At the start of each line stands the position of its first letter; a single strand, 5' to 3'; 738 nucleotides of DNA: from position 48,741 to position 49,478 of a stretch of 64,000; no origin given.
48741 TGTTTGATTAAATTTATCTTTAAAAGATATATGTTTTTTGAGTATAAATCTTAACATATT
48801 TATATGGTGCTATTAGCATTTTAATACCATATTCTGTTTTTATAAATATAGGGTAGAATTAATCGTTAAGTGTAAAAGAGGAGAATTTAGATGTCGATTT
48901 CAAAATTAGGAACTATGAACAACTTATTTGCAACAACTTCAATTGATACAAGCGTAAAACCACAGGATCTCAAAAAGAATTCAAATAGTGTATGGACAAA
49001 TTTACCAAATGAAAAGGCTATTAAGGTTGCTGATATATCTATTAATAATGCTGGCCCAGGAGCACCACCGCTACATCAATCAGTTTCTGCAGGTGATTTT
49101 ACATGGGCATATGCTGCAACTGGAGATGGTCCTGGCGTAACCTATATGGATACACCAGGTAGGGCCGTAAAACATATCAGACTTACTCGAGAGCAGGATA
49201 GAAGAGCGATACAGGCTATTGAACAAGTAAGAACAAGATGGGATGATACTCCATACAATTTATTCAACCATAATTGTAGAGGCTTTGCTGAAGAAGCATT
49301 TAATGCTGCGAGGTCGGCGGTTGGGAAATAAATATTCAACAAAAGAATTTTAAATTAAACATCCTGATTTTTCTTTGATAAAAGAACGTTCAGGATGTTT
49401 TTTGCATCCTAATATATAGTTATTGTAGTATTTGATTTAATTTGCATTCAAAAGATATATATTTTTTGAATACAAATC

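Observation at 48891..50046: Tandem pair of small permuted-papain (DeSI/PPPDE- or LRAT-like) thiol hydrolase genes in a bacterial chromosome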

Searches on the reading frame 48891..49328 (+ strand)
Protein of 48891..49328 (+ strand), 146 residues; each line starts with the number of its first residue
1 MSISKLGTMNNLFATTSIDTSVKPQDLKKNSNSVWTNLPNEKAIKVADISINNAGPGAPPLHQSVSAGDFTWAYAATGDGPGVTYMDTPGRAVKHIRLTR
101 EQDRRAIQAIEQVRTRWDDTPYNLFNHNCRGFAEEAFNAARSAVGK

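Call 3: search_protein_families(library=pfam, proteins=[window:48891-49328:+], max_evalue=10)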
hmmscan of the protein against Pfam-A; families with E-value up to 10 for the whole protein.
window:48891-49328:+ (146 aa): 2 families
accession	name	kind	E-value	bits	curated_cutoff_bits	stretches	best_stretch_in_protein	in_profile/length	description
PF05903.20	Peptidase_C97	-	6.9e-05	23.2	29.2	1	95-139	76-120/151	PPPDE putative peptidase domain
PF05608.18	RTE1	-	0.1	13.2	29.4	1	107-140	95-128/149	RTE1-like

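Call 4: search_protein_families(library=ncbifam, proteins=[window:48891-49328:+], max_evalue=10)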
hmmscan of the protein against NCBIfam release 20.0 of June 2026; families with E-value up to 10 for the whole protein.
window:48891-49328:+ (146 aa): 0 families

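Call 8: find_homologous_proteins(query=window:48891-49328:+, max_evalue=0.01)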
Query window:48891-49328:+ (146 aa): 2 proteins with E <= 0.01 among 26 candidates.
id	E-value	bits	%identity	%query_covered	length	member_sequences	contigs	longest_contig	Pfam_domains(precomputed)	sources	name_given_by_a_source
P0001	9.8e-93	325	99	100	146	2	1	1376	-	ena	-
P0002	4.6e-8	51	32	93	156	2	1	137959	-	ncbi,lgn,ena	ncbi:MAG: hypothetical protein WCK67_02900 [bacterium]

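Call 13: find_encoding_contigs(protein=P0002, flank=10000)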
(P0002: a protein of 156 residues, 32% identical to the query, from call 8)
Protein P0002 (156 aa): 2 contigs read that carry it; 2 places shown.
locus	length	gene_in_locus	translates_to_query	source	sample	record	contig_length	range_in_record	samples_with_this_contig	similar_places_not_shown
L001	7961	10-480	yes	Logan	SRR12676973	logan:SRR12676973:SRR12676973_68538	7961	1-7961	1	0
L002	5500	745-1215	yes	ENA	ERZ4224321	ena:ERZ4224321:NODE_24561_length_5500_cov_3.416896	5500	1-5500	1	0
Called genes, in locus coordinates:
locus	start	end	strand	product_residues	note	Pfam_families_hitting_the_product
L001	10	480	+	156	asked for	-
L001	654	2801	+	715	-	PF00672:HAMP (faint), PF00015:MCPsignal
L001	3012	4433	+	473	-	PF04966:OprB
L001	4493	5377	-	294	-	PF01509:TruB_N, PF16198:TruB_C_2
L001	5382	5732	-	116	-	PF02033:RBFA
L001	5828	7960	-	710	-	?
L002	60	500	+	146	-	-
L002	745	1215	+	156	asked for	-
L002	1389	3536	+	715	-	PF00672:HAMP (faint), PF00015:MCPsignal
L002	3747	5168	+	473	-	PF04966:OprB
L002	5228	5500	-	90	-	?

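Call 17: search_solved_structures(query=A2, max_evalue=10, show_alignments=3)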
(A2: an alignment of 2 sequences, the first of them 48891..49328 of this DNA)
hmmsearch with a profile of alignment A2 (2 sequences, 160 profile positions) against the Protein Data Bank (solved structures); distinct sequences matched with E-value up to 10: 4.
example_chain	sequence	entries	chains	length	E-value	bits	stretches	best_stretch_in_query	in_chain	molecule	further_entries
2wp7_A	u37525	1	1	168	0.097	15.7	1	129-150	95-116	PPPDE PEPTIDASE DOMAIN-CONTAINING PROTEIN 2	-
3ebq_A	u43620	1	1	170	0.1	15.6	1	129-150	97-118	MOLECULE: PPPDE1 (PERMUTED PAPAIN FOLD PEPTIDASES OF DSRNA VIRUSES AND EUKARYOTES 1), UPF0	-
2ak3_A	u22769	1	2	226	0.42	13.6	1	96-137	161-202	ADENYLATE KINASE ISOENZYME-3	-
3ksc_A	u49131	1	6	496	1.1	12.2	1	102-158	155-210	LegA class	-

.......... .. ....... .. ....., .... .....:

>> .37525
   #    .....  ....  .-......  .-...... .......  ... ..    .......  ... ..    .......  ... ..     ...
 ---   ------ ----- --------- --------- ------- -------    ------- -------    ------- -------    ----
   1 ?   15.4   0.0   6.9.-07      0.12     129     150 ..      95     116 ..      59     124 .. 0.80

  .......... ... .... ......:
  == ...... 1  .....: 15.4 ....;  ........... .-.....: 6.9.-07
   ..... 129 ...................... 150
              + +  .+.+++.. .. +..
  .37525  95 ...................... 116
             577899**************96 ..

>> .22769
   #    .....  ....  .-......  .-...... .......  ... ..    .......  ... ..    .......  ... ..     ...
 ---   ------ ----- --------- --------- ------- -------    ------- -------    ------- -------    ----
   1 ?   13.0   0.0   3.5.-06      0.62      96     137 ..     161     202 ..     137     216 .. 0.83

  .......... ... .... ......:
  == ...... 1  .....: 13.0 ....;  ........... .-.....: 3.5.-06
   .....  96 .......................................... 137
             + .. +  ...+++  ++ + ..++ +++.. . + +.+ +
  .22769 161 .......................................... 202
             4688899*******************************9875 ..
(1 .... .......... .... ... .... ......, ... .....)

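Call 20: search_protein_families(library=padloc, proteins=[window:48891-49328:+], max_evalue=1)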
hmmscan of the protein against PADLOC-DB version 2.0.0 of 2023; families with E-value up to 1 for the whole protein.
window:48891-49328:+ (146 aa): 0 families

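Call 23: predict_structure(alignment_id=A2)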
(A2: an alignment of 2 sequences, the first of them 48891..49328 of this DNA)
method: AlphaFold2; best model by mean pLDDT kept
length: 146 residues; sequences in the alignment: 2
mean_pLDDT: 42.2   pTM: 0.38
mean pLDDT of the five models: 42.2, 37.7, 34.1, 33.1, 31.5
residues with pLDDT >= 90: 0; 70-90: 6; 50-70: 35; < 50: 105
segments of 3 or more residues with pLDDT < 50: 1-97, 120-127
pLDDT, mean of each block of 10 residues (from residue 1): 31 30 31 29 34 36 37 35 30 45 67 62 44 65 66
secondary structure, 60 per line:
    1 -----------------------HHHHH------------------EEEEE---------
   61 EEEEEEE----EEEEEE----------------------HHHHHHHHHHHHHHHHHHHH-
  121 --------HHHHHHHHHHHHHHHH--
elements in order: H24-28 E47-51 E61-67 E72-77 H100-119 H129-144

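Call 24: search_protein_representatives(alignment_id=A2)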
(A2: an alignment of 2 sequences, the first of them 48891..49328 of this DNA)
Query: 2 sequences, 160 profile positions. Proteins with E-value up to 0.001 (for the whole library): 9; up to 1e-10: 5; up to 1e-30: 2. The best 9 are listed.
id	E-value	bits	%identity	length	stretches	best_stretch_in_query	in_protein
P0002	3.3e-88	309.8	-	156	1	1-160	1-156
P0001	2.0e-73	261.8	-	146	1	1-160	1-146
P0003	9.9e-18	80.7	-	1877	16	38-68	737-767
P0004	2.6e-13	66.4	-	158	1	28-153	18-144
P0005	9.6e-11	58.0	-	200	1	13-150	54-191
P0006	4.5e-10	55.8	-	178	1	23-158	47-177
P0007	5.8e-07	45.7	-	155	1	40-154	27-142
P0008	9.2e-06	41.8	-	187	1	71-155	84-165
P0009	5.7e-04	36.0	-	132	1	58-157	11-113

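Call 27: search_protein_families(library=pfam, alignment_id=A3, max_evalue=0.1)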
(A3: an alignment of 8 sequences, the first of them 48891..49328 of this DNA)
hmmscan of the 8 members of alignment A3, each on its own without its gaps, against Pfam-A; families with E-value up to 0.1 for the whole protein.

A. member 1, window:48891-49328:+ (146 aa): 1 family
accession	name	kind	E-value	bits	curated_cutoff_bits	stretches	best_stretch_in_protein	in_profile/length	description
PF05903.20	Peptidase_C97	-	6.9e-05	23.2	29.2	1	95-139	76-120/151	PPPDE putative peptidase domain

B. families by the number of members that match (of 8 scanned): 5 families
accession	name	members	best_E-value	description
PF05903.20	Peptidase_C97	6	3.2e-06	PPPDE putative peptidase domain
PF05608.18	RTE1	2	0.038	RTE1-like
PF16044.11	DUF4796_C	1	0.039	DUF4796 C-terminal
PF04970.19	LRAT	1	0.059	Lecithin retinol acyltransferase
PF13387.12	Lnb_N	1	0.08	Lnb N-terminal periplasmic domain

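Call 28: search_solved_structures(query=A3, max_evalue=10, show_alignments=3)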
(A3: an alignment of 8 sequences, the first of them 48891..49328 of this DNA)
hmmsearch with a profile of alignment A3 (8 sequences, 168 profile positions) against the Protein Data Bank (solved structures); distinct sequences matched with E-value up to 10: 12.
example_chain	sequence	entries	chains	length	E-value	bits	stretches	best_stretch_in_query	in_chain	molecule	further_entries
3ebq_A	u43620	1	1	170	0.00096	22.3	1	114-154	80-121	MOLECULE: PPPDE1 (PERMUTED PAPAIN FOLD PEPTIDASES OF DSRNA VIRUSES AND EUKARYOTES 1), UPF0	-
2wp7_A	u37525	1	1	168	0.00099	22.3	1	115-154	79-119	PPPDE PEPTIDASE DOMAIN-CONTAINING PROTEIN 2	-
1h8a_C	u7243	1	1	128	0.13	15.4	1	105-139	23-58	MYB TRANSFORMING PROTEIN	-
9mro_A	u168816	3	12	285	0.4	13.8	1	114-152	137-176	Diaminopimelate epimerase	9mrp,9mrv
5xyn_A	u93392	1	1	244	0.47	13.6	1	29-73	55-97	Platinum sensitivity protein 3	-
3vu9_A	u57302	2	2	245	0.47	13.6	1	29-73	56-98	Platinum sensitivity protein 3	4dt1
9q2c_D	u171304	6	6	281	0.48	13.5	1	29-73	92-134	Platinum sensitivity protein 3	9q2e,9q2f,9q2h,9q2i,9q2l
4eq6_B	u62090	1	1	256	0.52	13.4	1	29-73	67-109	Platinum sensitivity protein 3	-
2o42_A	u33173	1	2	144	0.53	13.4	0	111-143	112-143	M11L protein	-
6v98_A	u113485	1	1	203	0.89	12.7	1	133-154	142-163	Cysteine hydrolase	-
1gv2_A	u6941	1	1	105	1.9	11.6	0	104-132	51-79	MYB PROTO-ONCOGENE PROTEIN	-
1mse_C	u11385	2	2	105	2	11.5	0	104-132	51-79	C-Myb DNA-Binding Domain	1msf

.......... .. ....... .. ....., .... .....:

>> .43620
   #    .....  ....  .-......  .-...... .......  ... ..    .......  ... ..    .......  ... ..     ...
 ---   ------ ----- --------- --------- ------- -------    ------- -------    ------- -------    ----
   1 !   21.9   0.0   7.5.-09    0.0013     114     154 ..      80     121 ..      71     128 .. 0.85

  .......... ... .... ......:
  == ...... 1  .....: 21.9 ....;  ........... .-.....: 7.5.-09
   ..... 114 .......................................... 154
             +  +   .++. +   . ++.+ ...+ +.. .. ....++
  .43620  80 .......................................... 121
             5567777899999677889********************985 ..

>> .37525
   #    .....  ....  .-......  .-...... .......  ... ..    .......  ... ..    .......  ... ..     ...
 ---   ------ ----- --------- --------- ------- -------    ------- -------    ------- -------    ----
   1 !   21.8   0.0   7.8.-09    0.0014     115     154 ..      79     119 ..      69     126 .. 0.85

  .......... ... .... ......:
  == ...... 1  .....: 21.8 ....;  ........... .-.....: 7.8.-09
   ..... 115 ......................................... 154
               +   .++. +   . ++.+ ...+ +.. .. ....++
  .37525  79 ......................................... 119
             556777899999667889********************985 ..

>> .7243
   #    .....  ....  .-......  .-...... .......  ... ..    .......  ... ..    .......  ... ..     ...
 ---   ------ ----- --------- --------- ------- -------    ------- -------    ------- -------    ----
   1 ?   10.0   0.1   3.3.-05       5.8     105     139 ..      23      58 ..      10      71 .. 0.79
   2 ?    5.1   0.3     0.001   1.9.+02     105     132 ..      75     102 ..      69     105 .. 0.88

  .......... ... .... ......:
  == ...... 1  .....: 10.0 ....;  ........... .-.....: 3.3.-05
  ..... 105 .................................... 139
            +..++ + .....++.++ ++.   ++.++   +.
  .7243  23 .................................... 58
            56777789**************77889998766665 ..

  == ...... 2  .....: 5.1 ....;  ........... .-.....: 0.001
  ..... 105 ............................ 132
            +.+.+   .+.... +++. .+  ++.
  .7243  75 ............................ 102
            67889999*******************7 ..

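Call 29: find_homologous_proteins(query=A3, max_evalue=0.01)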
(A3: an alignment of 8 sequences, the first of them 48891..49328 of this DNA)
Query A3 (8 sequences) (146 aa, profile of the alignment): 17 proteins with E <= 0.01 among 2215 candidates.
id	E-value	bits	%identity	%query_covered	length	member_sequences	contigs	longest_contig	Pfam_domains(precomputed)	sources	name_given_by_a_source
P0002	7.9e-56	207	32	93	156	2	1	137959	-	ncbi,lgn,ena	ncbi:MAG: hypothetical protein WCK67_02900 [bacterium]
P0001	2.4e-44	169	99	100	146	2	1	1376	-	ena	-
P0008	4.8e-42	162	33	27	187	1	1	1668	-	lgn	-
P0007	1.8e-41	160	27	42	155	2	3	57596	-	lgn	-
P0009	2.1e-34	137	-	-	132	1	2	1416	-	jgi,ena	jgi:hypothetical protein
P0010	5.3e-26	109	30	25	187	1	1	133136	-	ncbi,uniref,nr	ncbi:hypothetical protein F7734_06345 [Scytonema sp. UIC 10036]|uniref:hypothetical protein n=1 Tax=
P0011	4.0e-25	107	30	25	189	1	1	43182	-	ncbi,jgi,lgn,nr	ncbi:MAG: hypothetical protein KME45_26155 [Stenomitos rutilans HA7619-LM2]|jgi:hypothetical protein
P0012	7.1e-23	99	28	25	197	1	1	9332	-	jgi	jgi:hypothetical protein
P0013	5.3e-21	93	26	28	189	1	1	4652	-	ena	-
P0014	2.0e-20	91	30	25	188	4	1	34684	-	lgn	-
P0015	1.0e-16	79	36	27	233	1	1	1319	-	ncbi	-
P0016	3.2e-15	74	26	53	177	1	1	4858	-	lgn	-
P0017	1.1e-10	60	29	26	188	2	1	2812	-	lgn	-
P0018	2.8e-10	58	32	26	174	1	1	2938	PF05903.21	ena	-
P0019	6.6e-9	54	43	22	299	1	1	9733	-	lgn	-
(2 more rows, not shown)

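Call 37: find_encoding_contigs(protein=P0007, flank=6000, max_places=4)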
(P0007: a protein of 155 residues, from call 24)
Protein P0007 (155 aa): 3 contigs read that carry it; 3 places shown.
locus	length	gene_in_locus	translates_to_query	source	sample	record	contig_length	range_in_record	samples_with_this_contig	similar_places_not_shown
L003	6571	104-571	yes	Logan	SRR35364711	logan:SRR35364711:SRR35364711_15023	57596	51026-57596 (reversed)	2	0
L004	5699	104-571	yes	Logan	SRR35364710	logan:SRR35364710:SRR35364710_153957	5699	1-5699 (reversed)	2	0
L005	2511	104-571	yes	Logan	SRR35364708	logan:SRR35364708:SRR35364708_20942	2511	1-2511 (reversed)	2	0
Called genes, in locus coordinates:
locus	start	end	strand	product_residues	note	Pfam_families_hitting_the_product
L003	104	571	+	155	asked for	-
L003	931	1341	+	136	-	-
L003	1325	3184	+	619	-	PF03717:PBP_dimer, PF21922:PBP_dimer_2 (faint), PF00905:Transpeptidase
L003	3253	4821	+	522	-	PF01225:Mur_ligase, PF08245:Mur_ligase_M, PF02875:Mur_ligase_C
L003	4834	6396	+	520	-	PF01225:Mur_ligase, PF08245:Mur_ligase_M, PF02875:Mur_ligase_C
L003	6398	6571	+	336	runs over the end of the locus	PF01565:FAD_binding_4, PF02873:MurB_C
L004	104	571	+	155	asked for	-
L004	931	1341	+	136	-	-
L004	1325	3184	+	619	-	PF03717:PBP_dimer, PF21922:PBP_dimer_2 (faint), PF00905:Transpeptidase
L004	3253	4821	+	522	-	PF01225:Mur_ligase, PF08245:Mur_ligase_M, PF02875:Mur_ligase_C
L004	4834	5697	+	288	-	?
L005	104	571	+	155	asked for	-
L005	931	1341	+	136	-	-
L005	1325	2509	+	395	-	?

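Call 38: find_encoding_contigs(protein=P0004, flank=6000, max_places=4)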
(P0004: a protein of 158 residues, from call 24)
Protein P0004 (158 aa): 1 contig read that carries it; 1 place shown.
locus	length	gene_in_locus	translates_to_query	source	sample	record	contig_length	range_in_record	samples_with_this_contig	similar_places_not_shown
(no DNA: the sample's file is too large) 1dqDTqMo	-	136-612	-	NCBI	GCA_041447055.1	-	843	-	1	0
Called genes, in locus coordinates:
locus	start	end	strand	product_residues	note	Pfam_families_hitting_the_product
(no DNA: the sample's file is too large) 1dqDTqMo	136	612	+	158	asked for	-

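Call 39: find_encoding_contigs(protein=P0005, flank=6000, max_places=4)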
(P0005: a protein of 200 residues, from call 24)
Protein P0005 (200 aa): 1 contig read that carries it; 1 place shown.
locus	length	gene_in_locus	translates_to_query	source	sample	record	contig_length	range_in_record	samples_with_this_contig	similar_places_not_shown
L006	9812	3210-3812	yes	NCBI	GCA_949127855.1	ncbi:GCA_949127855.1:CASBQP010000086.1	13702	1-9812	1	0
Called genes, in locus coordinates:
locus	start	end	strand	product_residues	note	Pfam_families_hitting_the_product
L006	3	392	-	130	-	?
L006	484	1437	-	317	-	-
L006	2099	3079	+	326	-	PF12204:DUF3598_N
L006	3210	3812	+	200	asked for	-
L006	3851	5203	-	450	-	-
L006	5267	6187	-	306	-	-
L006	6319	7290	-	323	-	-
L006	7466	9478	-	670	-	-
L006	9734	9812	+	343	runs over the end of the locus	PF12895:ANAPC3 (faint), PF25062:ARM_TT21_N (faint), PF13432:TPR_16 (faint), PF13181:TPR_8 (faint), PF14559:TPR_19 (faint), PF23914:TPR_CcmH_CycH (faint), PF13431:TPR_17 (faint), PF13371:TPR_9 (weak), +6 more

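Call 44: find_related_loci(query=A2, collection=genome_contigs, flank=8000)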
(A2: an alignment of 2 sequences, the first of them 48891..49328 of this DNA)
Query A2 (146 aa) in genome_contigs; peptide patterns used: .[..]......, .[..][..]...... (x = any residue, [..] = any of these).
24 stretches matched a pattern, but none encodes a relative of the query by tblastn (E <= 1e-3).

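Call 53: search_protein_families(library=pfam, proteins=[P0018, P0005, P0006, P0004, P0007, P0009, P0008], max_evalue=0.1)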
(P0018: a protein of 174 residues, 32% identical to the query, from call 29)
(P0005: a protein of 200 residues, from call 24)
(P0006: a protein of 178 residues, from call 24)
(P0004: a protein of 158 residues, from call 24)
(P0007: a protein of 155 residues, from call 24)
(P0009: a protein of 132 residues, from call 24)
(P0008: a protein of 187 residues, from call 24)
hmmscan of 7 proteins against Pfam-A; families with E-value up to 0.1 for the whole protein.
P0018 (174 aa): 2 families
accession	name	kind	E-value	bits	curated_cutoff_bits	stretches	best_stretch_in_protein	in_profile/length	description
PF05903.20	Peptidase_C97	-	2.1e-05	24.9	29.2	1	73-150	46-121/151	PPPDE putative peptidase domain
PF05608.18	RTE1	-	0.017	15.7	29.4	1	116-151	93-129/149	RTE1-like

P0005 (200 aa): 1 family
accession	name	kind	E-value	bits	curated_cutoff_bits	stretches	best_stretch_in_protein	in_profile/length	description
PF05903.20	Peptidase_C97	-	8.6e-05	22.9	29.2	1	154-196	81-123/151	PPPDE putative peptidase domain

P0006 (178 aa): 1 family
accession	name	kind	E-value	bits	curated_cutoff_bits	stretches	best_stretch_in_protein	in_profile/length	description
PF05903.20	Peptidase_C97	-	3.2e-06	27.5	29.2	1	129-174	78-122/151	PPPDE putative peptidase domain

P0004 (158 aa): 0 families

P0007 (155 aa): 1 family
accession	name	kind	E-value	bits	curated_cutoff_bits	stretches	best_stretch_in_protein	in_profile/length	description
PF05608.18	RTE1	-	0.038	14.5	29.4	1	88-144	75-131/149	RTE1-like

P0009 (132 aa): 3 families
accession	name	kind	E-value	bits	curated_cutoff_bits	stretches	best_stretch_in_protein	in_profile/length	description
PF16044.11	DUF4796_C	-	0.039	14.1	28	1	83-128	90-132/152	DUF4796 C-terminal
PF05903.20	Peptidase_C97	-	0.044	14.1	29.2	1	81-107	93-119/151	PPPDE putative peptidase domain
PF13387.12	Lnb_N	-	0.08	12.9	22.2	1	65-115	107-157/175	Lnb N-terminal periplasmic domain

P0008 (187 aa): 3 families
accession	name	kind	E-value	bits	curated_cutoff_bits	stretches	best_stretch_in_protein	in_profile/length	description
PF05903.20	Peptidase_C97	-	0.0013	19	29.2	1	124-161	81-119/151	PPPDE putative peptidase domain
PF04970.19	LRAT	-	0.059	14.1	24.3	0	129-160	87-115/120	Lecithin retinol acyltransferase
PF05608.18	RTE1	-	0.071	13.7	29.4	0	127-167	91-132/149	RTE1-like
